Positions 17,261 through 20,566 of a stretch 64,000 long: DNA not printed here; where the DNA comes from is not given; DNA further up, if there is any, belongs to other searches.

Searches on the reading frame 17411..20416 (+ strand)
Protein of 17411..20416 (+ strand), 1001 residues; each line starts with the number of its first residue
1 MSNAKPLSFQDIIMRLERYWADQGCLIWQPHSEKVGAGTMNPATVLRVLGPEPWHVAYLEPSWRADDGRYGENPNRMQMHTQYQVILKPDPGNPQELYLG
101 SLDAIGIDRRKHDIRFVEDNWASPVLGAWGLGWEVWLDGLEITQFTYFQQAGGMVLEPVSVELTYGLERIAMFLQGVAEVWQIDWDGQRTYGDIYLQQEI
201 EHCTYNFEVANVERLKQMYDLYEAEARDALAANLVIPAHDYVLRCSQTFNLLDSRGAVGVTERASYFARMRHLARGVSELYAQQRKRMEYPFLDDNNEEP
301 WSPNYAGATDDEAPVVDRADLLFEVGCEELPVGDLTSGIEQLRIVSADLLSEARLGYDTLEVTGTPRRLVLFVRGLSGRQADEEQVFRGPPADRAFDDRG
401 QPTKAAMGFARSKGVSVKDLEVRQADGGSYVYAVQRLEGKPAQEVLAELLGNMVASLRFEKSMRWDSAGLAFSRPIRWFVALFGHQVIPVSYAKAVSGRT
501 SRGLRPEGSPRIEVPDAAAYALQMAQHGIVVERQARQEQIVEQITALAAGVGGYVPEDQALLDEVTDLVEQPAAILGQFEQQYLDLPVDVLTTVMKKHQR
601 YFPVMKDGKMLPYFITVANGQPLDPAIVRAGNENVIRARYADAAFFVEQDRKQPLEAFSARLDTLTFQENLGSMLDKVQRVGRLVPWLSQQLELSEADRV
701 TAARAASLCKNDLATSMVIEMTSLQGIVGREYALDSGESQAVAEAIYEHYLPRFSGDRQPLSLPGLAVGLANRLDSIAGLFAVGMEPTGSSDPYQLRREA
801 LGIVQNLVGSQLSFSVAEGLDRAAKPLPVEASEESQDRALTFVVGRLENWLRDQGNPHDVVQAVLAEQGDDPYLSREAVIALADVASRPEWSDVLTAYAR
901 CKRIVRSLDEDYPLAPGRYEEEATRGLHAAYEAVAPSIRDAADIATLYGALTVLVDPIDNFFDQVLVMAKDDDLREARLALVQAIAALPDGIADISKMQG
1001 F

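Call 52: search_protein_families(library=pfam, proteins=[window:17411-20416:+], max_evalue=0.001)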
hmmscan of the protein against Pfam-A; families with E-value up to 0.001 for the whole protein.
window:17411-20416:+ (1001 aa): 3 families
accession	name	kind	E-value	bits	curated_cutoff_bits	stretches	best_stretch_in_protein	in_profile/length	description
PF02092.22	tRNA_synt_2f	-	4.8e-193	643.4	29.2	1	321-866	1-536/536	Glycyl-tRNA synthetase beta subunit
PF02091.20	tRNA-synt_2e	-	1.7e-133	444.5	27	1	9-286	1-278/278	Glycyl-tRNA synthetase alpha subunit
PF05746.21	DALR_1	-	3e-06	27.7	22.3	1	894-986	1-99/117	DALR anticodon binding domain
